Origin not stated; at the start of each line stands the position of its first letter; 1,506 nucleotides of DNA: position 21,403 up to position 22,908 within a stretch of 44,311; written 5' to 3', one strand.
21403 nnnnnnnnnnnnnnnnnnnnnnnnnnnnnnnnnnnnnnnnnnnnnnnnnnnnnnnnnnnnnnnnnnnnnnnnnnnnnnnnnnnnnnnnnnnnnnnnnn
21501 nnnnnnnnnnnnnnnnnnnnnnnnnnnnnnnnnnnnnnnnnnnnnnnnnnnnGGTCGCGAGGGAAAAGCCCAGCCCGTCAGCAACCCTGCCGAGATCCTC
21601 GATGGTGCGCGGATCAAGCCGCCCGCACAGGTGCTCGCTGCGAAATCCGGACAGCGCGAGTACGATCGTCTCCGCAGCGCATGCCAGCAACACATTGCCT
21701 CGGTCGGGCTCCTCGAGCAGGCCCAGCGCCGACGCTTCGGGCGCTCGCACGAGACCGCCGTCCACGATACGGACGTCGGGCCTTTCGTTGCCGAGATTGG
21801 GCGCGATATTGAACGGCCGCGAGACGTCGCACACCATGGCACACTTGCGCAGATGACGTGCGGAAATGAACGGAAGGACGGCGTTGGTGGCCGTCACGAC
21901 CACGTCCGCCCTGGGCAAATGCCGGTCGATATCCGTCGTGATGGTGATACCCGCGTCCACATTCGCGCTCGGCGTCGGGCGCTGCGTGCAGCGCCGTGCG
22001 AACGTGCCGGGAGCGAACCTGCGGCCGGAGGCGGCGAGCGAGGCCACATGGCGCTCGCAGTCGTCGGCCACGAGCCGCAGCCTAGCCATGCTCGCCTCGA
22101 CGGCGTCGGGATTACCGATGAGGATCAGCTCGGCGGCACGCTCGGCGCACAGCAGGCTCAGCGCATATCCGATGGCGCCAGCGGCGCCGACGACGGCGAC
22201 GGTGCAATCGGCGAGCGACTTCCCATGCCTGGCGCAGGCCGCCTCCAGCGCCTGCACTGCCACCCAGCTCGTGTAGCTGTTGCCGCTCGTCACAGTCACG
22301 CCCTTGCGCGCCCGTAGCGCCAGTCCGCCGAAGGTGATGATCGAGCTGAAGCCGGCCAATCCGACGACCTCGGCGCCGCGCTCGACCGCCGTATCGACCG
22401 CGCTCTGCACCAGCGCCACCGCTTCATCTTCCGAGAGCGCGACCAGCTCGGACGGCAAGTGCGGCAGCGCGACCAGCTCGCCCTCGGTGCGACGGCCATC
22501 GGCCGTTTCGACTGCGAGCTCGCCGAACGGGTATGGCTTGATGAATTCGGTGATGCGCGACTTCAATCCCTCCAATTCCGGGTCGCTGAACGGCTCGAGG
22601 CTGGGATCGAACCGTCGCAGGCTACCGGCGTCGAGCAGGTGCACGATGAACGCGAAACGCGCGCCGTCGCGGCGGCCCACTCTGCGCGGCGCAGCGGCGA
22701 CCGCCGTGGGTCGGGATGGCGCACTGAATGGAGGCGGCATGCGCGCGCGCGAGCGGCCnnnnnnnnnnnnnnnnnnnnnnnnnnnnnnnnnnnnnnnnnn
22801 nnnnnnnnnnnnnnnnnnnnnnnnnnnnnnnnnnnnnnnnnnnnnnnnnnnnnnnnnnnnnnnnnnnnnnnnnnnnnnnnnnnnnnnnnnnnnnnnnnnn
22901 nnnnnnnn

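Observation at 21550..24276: Natural fusion of an omega-aminotransferase to a cyanobacterial-type acyl-ACP reductase homolog, coupled to the PKS stop codon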

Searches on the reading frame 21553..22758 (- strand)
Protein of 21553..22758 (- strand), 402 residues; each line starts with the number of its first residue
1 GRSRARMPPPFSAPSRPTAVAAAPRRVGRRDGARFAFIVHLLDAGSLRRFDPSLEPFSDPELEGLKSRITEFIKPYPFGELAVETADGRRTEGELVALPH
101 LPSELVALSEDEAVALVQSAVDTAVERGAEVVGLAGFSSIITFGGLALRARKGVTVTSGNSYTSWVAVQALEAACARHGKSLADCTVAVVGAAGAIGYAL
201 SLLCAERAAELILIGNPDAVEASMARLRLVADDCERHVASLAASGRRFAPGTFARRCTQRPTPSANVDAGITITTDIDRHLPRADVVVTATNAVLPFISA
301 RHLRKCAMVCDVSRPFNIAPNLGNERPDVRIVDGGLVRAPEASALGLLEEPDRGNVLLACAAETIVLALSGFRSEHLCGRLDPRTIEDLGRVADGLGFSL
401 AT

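Call 15: search_protein_families(library=ncbifam, proteins=[window:21553-22758:-], max_evalue=1)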
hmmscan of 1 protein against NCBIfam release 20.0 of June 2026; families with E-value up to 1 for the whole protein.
seq(402 aa): 15 families
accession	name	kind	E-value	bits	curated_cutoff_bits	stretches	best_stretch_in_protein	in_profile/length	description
NF053554.1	prodigi_MAP_PigE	equivalog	5.6e-38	130.8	850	2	64-231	33-199/837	prodigiosin MAP biosynthesis aminotransferase PigE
TIGR04058.1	AcACP_reductase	equivalog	3.9e-21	75.7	449.7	2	79-214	43-187/339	long-chain acyl-[acyl-carrier-protein] reductase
NF010789.1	PRK14193.1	equivalog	0.0013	18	401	1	262-313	181-231/281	bifunctional methylenetetrahydrofolate dehydrogenase/methenyltetrahydrofolate cyclohydrolase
TIGR03944.1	dehyd_SbnB_fam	equivalog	0.0015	17.7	326.9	1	267-313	182-229/327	2,3-diaminopropionate biosynthesis protein SbnB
NF000744.0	PRK00045.1-3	equivalog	0.0047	15.8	429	1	169-333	168-306/447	glutamyl-tRNA reductase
TIGR02992.1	ectoine_eutC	equivalog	0.0089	15.1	471.65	1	266-309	177-220/326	ectoine utilization protein EutC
NF006141.0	PRK08291.1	equivalog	0.0096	14.9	408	1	191-309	117-223/330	cyclodeaminase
NF006565.0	PRK09072.1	equivalog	0.012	15.2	238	1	182-242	3-62/265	SDR family oxidoreductase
NF006379.0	PRK08618.1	equivalog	0.029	13.7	417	1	252-312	167-221/326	ornithine cyclodeaminase family protein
TIGR01035.1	hemA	equivalog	0.04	12.9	209.55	1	274-323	232-287/416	glutamyl-tRNA reductase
NF010765.0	PRK14168.1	equivalog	0.061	12.5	501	1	265-313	190-237/297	bifunctional methylenetetrahydrofolate dehydrogenase/methenyltetrahydrofolate cyclohydrolase FolD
NF003916.0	PRK05442.1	equivalog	0.15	11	271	1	184-203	5-24/328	malate dehydrogenase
TIGR01772.1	MDH_euk_gproteo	equivalog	0.16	11.2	273.05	1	187-206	2-21/313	malate dehydrogenase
NF006189.0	PRK08324.1-3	equivalog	0.18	10.1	634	1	179-225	433-480/701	bifunctional rhamnulose-1-phosphate aldolase/short-chain dehydrogenase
NF004793.0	PRK06141.1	equivalog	0.44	9.5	322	1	152-306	65-212/314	bifunctional Delta(1)-pyrroline-2-carboxylate/Delta(1)-piperideine-2-carboxylate reductase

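Call 16: search_solved_structures(query=window:21553-22758:-, max_evalue=1, show_alignments=2)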
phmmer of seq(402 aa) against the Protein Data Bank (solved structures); distinct sequences matched with E-value up to 1: 7.
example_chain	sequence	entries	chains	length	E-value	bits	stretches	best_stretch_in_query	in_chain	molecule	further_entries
4ppm_A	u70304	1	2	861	8.2e-23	84.4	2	34-213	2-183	Aminotransferase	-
6jzu_A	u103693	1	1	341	1.3e-12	50.9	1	75-201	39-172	Long-chain acyl-[acyl-carrier-protein] reductase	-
6jzq_A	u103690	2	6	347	1.4e-12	50.8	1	75-201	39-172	Long-chain acyl-[acyl-carrier-protein] reductase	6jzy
6jzz_A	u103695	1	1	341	2.7e-11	46.5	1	75-201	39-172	Long-chain acyl-[acyl-carrier-protein] reductase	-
9e4x_A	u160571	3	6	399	2.3e-05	27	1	72-211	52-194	Amino acid adenylation domain protein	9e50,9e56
9e4s_A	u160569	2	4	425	2.8e-05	26.7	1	72-211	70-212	Amino acid adenylation domain protein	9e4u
3oj0_A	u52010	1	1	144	0.16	14.4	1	272-319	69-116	Glutamyl-tRNA reductase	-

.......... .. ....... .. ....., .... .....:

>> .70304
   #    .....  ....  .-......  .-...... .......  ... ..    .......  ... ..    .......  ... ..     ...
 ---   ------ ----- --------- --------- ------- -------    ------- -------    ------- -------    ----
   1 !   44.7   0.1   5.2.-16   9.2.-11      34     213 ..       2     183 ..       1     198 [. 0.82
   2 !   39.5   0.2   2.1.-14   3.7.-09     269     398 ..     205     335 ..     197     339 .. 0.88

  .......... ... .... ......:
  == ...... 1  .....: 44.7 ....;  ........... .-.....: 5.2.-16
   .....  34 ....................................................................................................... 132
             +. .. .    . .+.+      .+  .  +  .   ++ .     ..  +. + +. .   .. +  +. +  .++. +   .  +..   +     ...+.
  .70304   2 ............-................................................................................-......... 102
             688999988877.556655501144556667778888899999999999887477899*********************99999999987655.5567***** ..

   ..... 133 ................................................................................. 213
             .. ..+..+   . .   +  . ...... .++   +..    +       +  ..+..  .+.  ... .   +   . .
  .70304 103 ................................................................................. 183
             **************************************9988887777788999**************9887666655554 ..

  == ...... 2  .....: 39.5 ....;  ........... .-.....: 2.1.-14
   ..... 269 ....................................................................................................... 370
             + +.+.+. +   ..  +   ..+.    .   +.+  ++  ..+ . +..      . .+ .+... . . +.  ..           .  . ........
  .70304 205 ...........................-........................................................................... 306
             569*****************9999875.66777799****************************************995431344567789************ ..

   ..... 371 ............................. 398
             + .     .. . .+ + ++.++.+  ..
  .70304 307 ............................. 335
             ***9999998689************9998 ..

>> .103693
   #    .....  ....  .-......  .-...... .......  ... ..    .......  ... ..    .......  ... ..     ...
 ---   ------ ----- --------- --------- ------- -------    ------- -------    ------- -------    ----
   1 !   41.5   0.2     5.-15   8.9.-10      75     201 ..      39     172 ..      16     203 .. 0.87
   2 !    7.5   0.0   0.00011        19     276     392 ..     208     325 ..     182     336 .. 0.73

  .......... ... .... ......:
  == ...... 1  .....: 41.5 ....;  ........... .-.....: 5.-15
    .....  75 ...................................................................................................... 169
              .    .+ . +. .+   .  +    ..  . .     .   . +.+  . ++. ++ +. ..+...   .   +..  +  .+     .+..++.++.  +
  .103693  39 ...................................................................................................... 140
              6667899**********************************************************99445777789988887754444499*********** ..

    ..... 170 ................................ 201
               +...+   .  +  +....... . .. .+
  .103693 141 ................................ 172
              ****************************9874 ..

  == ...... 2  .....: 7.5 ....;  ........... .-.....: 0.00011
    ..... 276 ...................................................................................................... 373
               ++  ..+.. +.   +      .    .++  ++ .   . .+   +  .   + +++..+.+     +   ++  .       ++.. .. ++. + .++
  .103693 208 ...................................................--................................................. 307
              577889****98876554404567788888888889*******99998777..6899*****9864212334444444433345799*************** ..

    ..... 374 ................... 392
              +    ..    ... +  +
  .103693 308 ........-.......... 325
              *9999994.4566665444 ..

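Call 39: search_protein_representatives(protein=window:21553-22665:-)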
Query: 371 residues. Proteins with E-value up to 0.001 (for the whole library): 2334; up to 1e-10: 1554; up to 1e-30: 209. The best 150 are listed.
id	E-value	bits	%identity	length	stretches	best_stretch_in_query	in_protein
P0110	2.7e-145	500.5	66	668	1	2-367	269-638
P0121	7.2e-132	456.4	58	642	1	3-369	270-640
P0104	2.3e-102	359.3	53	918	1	2-369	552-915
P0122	7.2e-99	347.8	61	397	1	35-317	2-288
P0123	7.6e-94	331.3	51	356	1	12-368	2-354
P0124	4.1e-90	319.0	64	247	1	124-371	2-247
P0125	8.2e-87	308.2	78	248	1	8-200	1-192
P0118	8.0e-76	272.1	45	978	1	2-369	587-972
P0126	5.6e-73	262.7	77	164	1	208-370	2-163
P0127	3.0e-67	243.9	67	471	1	2-172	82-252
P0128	3.6e-67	243.6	42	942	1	2-362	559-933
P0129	3.7e-64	233.7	41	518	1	2-369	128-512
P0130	1.3e-63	231.9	64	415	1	2-182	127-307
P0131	3.4e-63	230.5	45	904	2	3-205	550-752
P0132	1.2e-61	225.4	66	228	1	145-322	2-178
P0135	6.1e-61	223.1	40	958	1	1-369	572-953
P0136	3.5e-60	220.6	40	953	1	2-369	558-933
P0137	6.6e-60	219.7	40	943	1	2-340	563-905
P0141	4.8e-58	213.6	37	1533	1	2-368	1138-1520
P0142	6.2e-58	213.2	38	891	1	3-369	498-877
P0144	2.6e-57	211.2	39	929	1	2-370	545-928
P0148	4.3e-56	207.2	35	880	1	3-370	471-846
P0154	3.6e-51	191.0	36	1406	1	2-370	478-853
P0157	2.3e-50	188.3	39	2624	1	1-340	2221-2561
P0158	2.8e-50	188.0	35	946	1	3-361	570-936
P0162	7.6e-50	186.6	34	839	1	3-339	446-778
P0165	1.8e-49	185.4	39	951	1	3-340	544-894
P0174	2.5e-47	178.4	32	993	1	2-369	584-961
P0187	8.5e-45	170.0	36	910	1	3-370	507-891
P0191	2.9e-44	168.3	36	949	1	4-369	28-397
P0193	4.4e-44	167.7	35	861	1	2-348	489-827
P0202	1.0e-42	163.2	37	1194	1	2-339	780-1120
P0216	8.6e-41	156.9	30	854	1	3-348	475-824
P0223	6.9e-40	153.9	35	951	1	3-342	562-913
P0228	4.0e-38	148.1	36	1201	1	2-371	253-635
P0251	8.9e-36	140.3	33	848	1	3-368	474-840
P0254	1.5e-35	139.6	31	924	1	4-367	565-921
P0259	8.1e-35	137.2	31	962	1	3-341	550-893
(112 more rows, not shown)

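Call 40: search_protein_families(library=pfam, proteins=[P0141, P0157, P0154, P0191, P0128, P0202, P0228], max_evalue=0.000001)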
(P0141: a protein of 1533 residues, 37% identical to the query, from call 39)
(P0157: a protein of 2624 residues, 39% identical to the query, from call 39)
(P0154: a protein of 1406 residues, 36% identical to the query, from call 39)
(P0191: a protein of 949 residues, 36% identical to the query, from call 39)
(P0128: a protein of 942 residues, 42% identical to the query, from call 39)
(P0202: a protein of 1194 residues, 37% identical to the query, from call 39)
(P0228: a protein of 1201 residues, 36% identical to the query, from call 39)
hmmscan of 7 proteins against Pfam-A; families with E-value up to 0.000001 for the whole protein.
P0141 (1533 aa): 5 families
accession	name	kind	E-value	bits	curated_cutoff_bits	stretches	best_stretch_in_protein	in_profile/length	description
PF00202.27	Aminotran_3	-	8.3e-92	308.4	30.5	1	701-1093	13-402/403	Aminotransferase class-III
PF00501.34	AMP-binding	-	2.3e-55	188.4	29.9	1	3-367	46-384/384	AMP-binding enzyme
PF23024.1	AMP-dom_DIP2-like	-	1.7e-12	47.7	27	1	411-521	2-106/110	Disco-interacting protein 2-like, AMP domain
PF00550.31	PP-binding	-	3.3e-10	40.5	20.8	1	554-617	2-64/67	Phosphopantetheine attachment site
PF01488.26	Shikimate_DH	-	8.2e-07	29.6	24.3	0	1380-1445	51-123/138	Shikimate / quinate 5-dehydrogenase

P0157 (2624 aa): 5 families
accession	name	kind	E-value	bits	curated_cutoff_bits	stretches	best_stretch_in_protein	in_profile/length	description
PF00501.34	AMP-binding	-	2.7e-127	425.2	29.9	2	23-414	7-384/384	AMP-binding enzyme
PF00202.27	Aminotran_3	-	5.4e-84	282.7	30.5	1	1782-2173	12-399/403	Aminotransferase class-III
PF00155.27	Aminotran_1_2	-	2.5e-50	172.1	19.7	1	725-1068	2-360/361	Aminotransferase class I and II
PF23024.1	AMP-dom_DIP2-like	-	2.4e-25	89.1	27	2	1538-1646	2-107/110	Disco-interacting protein 2-like, AMP domain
PF00550.31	PP-binding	-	6.4e-18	65.2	20.8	2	1680-1741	3-64/67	Phosphopantetheine attachment site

P0154 (1406 aa): 3 families
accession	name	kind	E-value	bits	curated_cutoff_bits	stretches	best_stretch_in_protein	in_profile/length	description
PF00202.27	Aminotran_3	-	2.3e-89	300.3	30.5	1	42-430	13-398/403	Aminotransferase class-III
PF00501.34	AMP-binding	-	4.9e-74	249.9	29.9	1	915-1264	2-384/384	AMP-binding enzyme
PF13193.12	AMP-binding_C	-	5.6e-16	59.7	24.5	1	1314-1392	1-76/76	AMP-binding enzyme C-terminal domain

P0191 (949 aa): 2 families
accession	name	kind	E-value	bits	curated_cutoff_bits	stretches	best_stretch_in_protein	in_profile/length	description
PF00501.34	AMP-binding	-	1.1e-58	199.3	29.9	1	461-807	3-380/384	AMP-binding enzyme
PF13193.12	AMP-binding_C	-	6e-13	50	24.5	1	862-942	2-76/76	AMP-binding enzyme C-terminal domain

P0128 (942 aa): 2 families
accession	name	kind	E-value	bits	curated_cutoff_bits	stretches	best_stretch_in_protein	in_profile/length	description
PF00202.27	Aminotran_3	-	2.6e-80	270.5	30.5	1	119-510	13-400/403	Aminotransferase class-III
PF18563.6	TubC_N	-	1.1e-11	45.1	26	1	5-54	3-52/52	TubC N-terminal docking domain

P0202 (1194 aa): 4 families
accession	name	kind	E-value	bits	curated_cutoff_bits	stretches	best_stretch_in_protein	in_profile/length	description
PF00202.27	Aminotran_3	-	9.6e-82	275.2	30.5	1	341-732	13-400/403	Aminotransferase class-III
PF23024.1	AMP-dom_DIP2-like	-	8.8e-17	61.6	27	1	86-194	2-107/110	Disco-interacting protein 2-like, AMP domain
PF00550.31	PP-binding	-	1.4e-08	35.3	20.8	1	236-299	2-65/67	Phosphopantetheine attachment site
PF00501.34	AMP-binding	-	2.7e-07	30.2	29.9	0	2-43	343-384/384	AMP-binding enzyme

P0228 (1201 aa): 3 families
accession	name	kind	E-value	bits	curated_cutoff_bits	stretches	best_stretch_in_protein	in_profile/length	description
PF00501.34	AMP-binding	-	2.1e-55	188.6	29.9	1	706-1052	9-383/384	AMP-binding enzyme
PF00202.27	Aminotran_3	-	3.3e-34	118.7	30.5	1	1-182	219-389/403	Aminotransferase class-III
PF13193.12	AMP-binding_C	-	6.2e-14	53.1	24.5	1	1103-1181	1-76/76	AMP-binding enzyme C-terminal domain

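Call 42: list_cluster_members(proteins=[P0128, P0137, P0158, P0136, P0135, P0144, P0165, P0141, P0154, P0223])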
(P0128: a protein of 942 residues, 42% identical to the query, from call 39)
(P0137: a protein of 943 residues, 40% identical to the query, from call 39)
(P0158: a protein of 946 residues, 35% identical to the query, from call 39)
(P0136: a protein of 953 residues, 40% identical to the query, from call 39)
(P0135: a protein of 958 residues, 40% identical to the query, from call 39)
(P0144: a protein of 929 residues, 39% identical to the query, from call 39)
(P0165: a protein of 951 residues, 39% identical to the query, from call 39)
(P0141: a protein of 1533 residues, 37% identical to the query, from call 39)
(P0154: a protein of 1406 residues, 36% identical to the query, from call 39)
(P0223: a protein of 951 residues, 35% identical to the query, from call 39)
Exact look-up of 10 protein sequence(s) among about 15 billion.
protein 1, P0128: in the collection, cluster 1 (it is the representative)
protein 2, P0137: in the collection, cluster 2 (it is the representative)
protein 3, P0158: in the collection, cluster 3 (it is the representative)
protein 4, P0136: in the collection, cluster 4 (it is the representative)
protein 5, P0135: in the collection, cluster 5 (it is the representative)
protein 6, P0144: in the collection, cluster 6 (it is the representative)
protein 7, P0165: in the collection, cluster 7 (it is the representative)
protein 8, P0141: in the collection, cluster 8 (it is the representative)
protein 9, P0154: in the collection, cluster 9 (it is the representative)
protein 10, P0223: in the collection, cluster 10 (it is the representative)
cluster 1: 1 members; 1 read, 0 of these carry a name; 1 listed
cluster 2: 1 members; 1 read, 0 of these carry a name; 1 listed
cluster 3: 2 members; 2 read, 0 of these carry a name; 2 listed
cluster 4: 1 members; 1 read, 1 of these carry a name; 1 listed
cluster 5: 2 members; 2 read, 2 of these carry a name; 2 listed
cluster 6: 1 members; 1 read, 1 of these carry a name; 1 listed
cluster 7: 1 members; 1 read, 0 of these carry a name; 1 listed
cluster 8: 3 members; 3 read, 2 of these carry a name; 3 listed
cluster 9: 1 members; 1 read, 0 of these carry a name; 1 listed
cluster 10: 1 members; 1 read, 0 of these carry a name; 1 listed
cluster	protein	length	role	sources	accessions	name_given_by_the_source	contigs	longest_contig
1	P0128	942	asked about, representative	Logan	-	-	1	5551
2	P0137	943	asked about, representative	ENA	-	-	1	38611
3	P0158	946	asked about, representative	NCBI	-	-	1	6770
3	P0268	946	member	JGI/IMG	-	-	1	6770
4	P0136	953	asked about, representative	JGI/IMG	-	acetylornithine/succinyldiaminopimelate/putrescine aminotransferase/predicted amino acid ...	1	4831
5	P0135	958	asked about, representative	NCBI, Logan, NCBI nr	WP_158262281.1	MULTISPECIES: aminotransferase class III-fold pyridoxal phosphate-dependent enzyme ...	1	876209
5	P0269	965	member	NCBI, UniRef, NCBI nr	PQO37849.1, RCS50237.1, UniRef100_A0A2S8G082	aminotransferase class III-fold pyridoxal phosphate-dependent enzyme [Bremerella cremea] | Aminotransferase III n=2 Tax=Pirellulales TaxID=2691354 RepID=A0A2S8G082_9BACT | aminotransferase III [Blastopirellula marina]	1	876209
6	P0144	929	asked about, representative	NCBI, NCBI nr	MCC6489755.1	MAG: aminotransferase class III-fold pyridoxal phosphate-dependent enzyme [Candidatus ... | aminotransferase class III-fold pyridoxal phosphate-dependent enzyme [Candidatus ...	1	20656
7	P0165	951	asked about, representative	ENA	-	-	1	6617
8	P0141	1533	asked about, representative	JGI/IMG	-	acetylornithine/succinyldiaminopimelate/putrescine aminotransferase/acyl-CoA synthetase ...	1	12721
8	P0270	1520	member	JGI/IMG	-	acetylornithine/succinyldiaminopimelate/putrescine aminotransferase/acyl-CoA synthetase ...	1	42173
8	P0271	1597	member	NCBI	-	-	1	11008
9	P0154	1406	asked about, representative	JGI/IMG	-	-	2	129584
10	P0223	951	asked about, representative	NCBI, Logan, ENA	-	-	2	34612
